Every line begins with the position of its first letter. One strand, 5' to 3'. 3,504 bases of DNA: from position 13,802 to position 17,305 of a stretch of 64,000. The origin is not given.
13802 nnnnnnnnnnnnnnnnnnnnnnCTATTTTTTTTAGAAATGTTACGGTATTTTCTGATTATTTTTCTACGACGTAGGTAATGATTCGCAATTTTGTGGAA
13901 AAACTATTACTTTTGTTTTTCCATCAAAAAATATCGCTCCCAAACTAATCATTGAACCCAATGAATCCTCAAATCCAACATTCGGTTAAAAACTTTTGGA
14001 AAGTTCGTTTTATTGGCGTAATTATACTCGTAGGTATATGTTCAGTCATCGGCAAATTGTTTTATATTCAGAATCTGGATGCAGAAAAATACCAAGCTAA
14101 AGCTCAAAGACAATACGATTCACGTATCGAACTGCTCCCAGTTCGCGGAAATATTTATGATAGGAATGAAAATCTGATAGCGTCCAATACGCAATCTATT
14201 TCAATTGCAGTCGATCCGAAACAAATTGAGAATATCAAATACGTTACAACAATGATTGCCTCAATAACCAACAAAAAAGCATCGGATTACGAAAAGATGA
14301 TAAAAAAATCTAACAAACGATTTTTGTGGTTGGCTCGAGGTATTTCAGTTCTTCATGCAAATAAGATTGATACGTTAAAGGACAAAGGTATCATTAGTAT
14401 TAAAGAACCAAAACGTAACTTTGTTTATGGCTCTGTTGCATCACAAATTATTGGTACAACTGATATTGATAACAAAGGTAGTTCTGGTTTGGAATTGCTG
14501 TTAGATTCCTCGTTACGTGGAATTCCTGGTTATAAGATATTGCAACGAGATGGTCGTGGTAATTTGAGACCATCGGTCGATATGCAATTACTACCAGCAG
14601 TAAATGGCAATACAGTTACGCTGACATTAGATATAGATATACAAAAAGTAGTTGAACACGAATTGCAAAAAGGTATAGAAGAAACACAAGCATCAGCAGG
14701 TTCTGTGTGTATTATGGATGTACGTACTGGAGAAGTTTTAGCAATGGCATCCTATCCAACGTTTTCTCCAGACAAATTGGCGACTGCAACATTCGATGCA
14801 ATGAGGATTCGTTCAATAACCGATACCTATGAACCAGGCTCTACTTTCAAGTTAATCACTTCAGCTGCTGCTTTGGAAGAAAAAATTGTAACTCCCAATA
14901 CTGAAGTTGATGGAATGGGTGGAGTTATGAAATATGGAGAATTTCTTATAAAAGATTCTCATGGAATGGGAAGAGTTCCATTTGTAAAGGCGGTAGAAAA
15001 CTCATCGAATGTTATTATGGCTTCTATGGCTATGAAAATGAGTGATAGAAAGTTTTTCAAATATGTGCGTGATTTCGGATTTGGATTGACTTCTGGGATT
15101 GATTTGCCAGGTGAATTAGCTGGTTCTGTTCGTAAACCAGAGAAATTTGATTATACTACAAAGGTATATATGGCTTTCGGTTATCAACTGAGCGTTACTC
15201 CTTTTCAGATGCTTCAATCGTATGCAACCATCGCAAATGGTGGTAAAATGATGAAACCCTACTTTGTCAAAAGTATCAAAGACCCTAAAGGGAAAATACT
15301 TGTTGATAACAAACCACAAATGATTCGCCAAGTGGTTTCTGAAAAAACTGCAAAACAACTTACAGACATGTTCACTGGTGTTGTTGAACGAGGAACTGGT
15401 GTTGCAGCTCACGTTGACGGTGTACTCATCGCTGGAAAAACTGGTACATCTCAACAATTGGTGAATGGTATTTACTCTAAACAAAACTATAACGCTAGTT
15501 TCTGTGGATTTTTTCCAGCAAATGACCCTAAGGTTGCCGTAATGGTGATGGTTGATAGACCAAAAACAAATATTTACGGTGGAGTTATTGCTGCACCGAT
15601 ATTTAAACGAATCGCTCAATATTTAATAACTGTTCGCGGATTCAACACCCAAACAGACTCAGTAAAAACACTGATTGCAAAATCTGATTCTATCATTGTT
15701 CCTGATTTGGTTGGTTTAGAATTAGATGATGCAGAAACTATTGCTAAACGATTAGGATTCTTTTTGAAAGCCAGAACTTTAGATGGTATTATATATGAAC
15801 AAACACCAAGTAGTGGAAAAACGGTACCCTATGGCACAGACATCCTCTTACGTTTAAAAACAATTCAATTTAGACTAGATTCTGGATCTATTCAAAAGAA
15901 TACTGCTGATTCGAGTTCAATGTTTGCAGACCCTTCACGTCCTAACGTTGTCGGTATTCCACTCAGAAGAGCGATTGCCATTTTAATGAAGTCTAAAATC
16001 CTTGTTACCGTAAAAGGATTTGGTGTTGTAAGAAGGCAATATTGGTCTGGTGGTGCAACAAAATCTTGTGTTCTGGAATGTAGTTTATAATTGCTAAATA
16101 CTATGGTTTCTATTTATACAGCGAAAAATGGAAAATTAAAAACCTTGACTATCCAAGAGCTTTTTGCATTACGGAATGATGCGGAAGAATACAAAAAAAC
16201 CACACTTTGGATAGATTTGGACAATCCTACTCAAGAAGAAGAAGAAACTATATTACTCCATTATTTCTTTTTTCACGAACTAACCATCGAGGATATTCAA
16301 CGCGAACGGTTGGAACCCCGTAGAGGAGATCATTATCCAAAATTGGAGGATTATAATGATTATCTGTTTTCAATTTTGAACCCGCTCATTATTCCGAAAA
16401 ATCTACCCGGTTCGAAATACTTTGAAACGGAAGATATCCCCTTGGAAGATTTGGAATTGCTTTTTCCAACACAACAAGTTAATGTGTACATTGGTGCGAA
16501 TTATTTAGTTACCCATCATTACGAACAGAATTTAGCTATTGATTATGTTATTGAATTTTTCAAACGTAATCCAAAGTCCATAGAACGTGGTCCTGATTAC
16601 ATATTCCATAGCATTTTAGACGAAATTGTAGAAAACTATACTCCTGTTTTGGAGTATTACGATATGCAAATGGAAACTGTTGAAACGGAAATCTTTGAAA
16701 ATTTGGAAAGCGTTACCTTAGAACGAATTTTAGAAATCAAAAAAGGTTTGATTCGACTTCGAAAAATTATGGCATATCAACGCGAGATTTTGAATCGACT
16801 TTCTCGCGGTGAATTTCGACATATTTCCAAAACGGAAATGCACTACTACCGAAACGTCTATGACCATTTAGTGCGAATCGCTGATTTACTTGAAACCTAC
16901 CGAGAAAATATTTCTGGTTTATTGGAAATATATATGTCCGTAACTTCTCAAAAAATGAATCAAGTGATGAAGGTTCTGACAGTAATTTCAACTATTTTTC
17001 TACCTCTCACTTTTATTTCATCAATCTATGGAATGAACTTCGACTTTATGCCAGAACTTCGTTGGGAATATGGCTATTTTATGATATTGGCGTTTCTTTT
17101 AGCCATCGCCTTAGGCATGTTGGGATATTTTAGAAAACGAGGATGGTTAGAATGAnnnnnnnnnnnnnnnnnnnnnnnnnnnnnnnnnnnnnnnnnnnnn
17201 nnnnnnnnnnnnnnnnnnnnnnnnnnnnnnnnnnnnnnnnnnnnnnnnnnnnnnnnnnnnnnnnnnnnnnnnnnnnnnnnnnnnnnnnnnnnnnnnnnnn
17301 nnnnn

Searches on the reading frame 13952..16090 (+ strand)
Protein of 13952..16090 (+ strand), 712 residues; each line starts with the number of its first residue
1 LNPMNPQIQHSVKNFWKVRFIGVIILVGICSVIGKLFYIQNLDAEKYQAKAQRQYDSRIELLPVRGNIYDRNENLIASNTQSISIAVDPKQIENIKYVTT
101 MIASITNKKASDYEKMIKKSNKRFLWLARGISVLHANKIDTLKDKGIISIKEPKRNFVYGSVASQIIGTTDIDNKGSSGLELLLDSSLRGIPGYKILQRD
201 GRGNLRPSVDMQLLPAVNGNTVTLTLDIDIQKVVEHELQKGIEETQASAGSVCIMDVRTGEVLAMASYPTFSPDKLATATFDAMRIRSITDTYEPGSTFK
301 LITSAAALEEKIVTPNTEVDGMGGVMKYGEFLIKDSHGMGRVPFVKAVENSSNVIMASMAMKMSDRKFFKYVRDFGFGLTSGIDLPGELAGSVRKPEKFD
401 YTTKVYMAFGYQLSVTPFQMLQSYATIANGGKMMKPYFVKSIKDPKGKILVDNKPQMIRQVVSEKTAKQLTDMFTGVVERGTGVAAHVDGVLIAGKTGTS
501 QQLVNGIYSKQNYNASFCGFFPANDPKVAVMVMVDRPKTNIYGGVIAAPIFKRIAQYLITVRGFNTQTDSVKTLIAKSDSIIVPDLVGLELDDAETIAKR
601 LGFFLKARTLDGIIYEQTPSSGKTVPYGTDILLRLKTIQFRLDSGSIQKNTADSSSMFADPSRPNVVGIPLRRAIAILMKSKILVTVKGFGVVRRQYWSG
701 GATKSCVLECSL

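Call 13: search_protein_families(library=pfam, proteins=[window:13952-16090:+], max_evalue=0.0001)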
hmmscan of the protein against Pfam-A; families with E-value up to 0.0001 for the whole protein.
window:13952-16090:+ (712 aa): 3 families
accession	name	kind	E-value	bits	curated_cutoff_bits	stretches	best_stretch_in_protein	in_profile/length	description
PF00905.27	Transpeptidase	-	2.9e-78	263.5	22.1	1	250-555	1-298/299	Penicillin binding protein transpeptidase domain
PF03717.20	PBP_dimer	-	4.3e-21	76.6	24.4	1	63-205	4-175/180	Penicillin-binding Protein dimerisation domain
PF03793.24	PASTA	-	4.6e-12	46.2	23.2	1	582-635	2-62/64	PASTA domain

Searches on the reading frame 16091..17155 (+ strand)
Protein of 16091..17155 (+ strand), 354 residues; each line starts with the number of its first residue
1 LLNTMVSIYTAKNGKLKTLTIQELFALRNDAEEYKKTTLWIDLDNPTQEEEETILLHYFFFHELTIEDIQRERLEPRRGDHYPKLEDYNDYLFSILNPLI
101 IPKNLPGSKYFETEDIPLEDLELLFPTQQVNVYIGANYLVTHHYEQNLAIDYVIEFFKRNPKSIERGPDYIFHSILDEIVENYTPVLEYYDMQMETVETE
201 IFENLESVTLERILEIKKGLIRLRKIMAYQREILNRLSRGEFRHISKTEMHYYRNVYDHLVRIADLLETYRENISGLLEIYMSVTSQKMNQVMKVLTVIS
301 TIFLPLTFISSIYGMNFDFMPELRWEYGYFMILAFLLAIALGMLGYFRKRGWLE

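Call 13: search_protein_families(library=pfam, proteins=[window:16091-17155:+], max_evalue=0.0001)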
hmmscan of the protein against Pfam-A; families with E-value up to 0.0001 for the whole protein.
window:16091-17155:+ (354 aa): 1 family
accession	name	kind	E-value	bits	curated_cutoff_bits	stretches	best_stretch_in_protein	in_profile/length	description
PF01544.23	CorA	-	2.1e-66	224.6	27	1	36-349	2-292/292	CorA-like Mg2+ transporter protein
